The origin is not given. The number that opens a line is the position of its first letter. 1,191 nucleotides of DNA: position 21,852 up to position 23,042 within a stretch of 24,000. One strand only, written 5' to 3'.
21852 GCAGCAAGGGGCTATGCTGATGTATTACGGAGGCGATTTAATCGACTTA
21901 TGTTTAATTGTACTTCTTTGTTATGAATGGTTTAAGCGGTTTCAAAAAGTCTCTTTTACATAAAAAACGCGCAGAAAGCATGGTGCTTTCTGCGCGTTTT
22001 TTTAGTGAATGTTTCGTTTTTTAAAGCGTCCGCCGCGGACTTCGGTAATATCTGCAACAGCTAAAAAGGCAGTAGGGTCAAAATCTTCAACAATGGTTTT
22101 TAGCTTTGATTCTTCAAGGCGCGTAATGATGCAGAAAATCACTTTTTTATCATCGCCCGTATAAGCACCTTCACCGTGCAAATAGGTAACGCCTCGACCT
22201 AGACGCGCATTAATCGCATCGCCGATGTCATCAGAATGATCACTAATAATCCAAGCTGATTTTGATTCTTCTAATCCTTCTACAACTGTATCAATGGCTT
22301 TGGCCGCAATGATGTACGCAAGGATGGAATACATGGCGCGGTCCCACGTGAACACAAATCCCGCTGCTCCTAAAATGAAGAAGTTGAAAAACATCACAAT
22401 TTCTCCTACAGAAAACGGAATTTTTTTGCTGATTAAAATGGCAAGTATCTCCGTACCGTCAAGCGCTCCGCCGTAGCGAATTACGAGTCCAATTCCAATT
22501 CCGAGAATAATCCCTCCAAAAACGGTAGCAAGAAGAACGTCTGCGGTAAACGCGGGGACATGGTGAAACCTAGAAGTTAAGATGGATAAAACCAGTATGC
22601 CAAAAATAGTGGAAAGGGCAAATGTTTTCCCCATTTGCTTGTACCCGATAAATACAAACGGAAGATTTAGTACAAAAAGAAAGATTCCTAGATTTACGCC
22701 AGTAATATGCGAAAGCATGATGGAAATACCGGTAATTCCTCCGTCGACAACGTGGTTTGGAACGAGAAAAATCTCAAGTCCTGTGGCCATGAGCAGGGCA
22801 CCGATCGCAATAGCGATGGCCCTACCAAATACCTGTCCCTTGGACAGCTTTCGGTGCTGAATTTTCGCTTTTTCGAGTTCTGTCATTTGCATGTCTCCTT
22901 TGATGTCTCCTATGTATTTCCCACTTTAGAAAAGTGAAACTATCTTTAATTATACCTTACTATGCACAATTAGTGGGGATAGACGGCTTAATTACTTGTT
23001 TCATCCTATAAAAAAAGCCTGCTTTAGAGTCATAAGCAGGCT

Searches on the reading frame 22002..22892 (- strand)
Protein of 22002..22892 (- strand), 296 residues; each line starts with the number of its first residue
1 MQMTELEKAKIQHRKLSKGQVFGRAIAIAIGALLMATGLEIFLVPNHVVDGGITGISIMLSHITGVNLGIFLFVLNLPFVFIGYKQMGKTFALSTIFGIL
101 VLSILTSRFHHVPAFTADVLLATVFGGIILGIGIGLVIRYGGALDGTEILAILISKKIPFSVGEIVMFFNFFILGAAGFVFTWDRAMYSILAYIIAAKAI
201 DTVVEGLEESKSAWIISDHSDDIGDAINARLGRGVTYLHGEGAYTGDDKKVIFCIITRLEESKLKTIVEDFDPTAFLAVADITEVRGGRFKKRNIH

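Call 25: search_protein_families(library=pfam, proteins=[window:22002-22892:-])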
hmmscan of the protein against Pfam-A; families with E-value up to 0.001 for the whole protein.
window:22002-22892:- (296 aa): 2 families
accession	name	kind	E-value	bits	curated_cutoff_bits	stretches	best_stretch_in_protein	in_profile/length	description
PF02588.21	YitT_membrane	-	8.6e-66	221.7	24.3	1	26-227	3-204/205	Uncharacterised 5xTM membrane BCR, YitT family COG1284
PF10035.14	DUF2179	-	5.9e-22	77.7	22.8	1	233-287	1-55/55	Uncharacterized protein conserved in bacteria (DUF2179)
